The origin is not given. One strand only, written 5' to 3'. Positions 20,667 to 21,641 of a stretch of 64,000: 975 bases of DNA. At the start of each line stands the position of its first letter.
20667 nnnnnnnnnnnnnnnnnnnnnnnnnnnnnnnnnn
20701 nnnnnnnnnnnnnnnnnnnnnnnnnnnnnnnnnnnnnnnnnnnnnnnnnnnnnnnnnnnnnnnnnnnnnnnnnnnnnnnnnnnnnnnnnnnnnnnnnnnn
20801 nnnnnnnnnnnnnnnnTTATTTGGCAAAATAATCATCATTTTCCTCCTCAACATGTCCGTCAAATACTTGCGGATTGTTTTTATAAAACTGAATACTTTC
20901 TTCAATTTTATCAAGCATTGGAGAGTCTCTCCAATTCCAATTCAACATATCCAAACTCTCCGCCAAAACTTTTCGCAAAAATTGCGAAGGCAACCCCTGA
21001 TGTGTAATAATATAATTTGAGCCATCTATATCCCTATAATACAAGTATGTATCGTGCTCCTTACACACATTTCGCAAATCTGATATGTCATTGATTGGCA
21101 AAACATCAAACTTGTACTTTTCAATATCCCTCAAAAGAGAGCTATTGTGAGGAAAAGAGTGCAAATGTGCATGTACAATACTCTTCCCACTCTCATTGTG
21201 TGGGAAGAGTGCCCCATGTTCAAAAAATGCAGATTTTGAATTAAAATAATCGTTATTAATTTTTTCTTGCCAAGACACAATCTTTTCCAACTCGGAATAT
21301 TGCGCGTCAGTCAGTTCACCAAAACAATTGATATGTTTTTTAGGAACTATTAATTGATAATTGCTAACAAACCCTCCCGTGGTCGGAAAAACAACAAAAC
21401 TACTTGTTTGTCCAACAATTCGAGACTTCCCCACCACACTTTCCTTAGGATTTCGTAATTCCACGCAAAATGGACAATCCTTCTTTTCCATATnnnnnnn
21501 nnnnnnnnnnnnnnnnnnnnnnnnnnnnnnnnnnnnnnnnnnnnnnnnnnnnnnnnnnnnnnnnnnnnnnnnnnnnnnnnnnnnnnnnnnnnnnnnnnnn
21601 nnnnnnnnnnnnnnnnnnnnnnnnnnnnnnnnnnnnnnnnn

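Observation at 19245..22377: Tightly coupled five-gene nucleotide-handling operon next to thyA-folA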

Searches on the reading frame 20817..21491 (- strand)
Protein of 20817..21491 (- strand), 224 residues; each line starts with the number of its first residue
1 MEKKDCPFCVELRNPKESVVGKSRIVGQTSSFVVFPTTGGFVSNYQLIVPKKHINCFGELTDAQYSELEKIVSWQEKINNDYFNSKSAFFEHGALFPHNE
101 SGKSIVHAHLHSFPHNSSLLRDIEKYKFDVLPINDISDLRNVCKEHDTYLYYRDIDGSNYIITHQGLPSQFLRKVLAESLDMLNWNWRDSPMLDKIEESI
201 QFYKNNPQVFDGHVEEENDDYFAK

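Call 3: search_protein_families(library=pfam, proteins=[window:20817-21491:-], max_evalue=0.1)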
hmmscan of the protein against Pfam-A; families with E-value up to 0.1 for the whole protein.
window:20817-21491:- (224 aa): 3 families
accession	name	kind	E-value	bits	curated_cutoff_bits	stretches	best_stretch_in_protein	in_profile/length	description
PF11969.13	DcpS_C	-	2.1e-05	25.4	24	1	23-113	14-100/114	Scavenger mRNA decapping enzyme C-term binding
PF04677.20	CwfJ_C_1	-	0.0027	18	21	1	3-118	11-112/122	Protein similar to CwfJ C-terminus 1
PF01230.28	HIT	-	0.0045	18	21.5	1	22-115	5-95/98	HIT domain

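Call 4: search_protein_families(library=phrogs, proteins=[window:20817-21491:-], max_evalue=0.01)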
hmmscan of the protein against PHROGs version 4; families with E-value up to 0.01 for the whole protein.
window:20817-21491:- (224 aa): 2 families
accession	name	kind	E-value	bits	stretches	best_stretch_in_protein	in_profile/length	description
phrog_23000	-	unknown function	4e-15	57.6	1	16-203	25-209/214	-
phrog_19494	-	unknown function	5.3e-05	24.4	1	25-115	17-104/120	-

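Call 9: search_protein_families(library=padloc, proteins=[window:20817-21491:-], max_evalue=0.01)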
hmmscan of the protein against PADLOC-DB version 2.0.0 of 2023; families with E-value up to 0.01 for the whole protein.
window:20817-21491:- (224 aa): 1 family
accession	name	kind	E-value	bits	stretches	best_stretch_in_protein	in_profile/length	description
PDLC00441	ThsC2|ThsC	-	0.0088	13.9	0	2-111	10-111/148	HIT family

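Call 10: search_protein_families(library=ncbifam, proteins=[window:20817-21491:-], max_evalue=0.01)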
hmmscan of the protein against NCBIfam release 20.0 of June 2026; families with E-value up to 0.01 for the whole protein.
window:20817-21491:- (224 aa): 1 family
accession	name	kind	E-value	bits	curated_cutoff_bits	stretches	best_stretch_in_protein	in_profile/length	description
TIGR00209.1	galT_1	equivalog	0.00041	19.4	102.1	1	19-113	207-303/349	galactose-1-phosphate uridylyltransferase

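Call 56: search_dna_similar(query=window:20817-21491:-, collection=phages, mode=protein, max_evalue=0.001, max_rows=25)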
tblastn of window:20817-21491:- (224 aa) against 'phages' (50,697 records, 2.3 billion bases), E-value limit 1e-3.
No match.

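Call 70: search_solved_structures(query=window:20817-21491:-, max_evalue=1)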
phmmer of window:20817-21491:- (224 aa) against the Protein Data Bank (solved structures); distinct sequences matched with E-value up to 1: 19.
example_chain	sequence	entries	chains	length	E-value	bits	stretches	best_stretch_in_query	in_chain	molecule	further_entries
1bmp_A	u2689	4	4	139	0.0048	19.5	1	129-173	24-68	BONE MORPHOGENETIC PROTEIN-7 | bone morphogenetic protein 7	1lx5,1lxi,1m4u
4mk6_A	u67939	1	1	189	0.007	19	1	135-207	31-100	Probable Dihydroxyacetone Kinase Regulator DHSK_reg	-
1hxq_A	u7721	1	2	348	0.07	15.8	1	23-112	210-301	HEXOSE-1-PHOSPHATE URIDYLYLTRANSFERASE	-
1hxp_A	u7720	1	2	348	0.07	15.8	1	23-112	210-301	HEXOSE-1-PHOSPHATE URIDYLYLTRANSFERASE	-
1gup_A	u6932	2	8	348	0.071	15.7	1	23-112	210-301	GALACTOSE-1-PHOSPHATE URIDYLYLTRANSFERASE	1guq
3rhn_A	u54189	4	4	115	0.21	14.2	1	32-112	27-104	HISTIDINE TRIAD NUCLEOTIDE-BINDING PROTEIN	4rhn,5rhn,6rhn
3o1z_A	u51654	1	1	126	0.27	13.8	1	33-112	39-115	Histidine triad nucleotide-binding protein 1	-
3o1x_A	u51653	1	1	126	0.27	13.8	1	33-112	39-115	Histidine triad nucleotide-binding protein 1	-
3o1c_A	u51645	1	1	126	0.27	13.8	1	33-112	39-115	Histidine triad nucleotide-binding protein 1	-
1rzy_A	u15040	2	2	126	0.28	13.8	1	33-112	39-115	Histidine triad nucleotide-binding protein 1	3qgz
6voq_A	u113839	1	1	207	0.3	13.7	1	55-115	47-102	Aldolase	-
9cm1_0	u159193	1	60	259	0.32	13.6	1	151-205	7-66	Phosphosulfolactate synthase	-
2qcw_A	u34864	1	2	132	0.44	13.1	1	136-171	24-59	Bone morphogenetic protein 6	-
9n4k_B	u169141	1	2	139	0.46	13.1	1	135-171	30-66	Bone morphogenetic protein 6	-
6d6j_A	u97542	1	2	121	0.47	13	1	30-112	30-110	HIT family hydrolase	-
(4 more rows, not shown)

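Call 84: list_cluster_members(proteins=[P0001, P0104, window:20817-21491:-, window:19630-20007:-, window:19284-19616:-, window:17817-18989:-, window:16493-17815:-])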
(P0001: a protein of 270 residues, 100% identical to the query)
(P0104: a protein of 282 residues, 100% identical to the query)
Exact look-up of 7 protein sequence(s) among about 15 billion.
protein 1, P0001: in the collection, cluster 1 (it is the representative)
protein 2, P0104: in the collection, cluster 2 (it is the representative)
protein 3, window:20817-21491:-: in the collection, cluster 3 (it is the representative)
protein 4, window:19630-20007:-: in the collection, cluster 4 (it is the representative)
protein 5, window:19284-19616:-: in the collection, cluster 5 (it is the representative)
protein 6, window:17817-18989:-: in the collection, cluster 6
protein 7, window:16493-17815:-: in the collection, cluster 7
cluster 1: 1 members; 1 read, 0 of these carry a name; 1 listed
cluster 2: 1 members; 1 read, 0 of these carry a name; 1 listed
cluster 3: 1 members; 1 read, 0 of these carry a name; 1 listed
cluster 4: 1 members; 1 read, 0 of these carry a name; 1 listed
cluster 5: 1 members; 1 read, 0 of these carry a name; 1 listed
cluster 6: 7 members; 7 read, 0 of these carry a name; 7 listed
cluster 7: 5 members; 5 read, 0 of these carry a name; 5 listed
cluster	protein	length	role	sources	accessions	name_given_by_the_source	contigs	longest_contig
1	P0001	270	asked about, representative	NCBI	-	-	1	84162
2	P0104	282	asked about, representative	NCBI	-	-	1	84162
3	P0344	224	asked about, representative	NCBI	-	-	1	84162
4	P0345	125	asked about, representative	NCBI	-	-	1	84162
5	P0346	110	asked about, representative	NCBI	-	-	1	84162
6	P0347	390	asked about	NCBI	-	-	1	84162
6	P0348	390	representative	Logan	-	-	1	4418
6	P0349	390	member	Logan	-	-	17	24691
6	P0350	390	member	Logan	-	-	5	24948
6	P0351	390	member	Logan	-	-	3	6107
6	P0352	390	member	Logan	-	-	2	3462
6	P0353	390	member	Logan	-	-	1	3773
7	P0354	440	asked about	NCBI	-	-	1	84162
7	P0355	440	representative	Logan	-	-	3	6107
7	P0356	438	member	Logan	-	-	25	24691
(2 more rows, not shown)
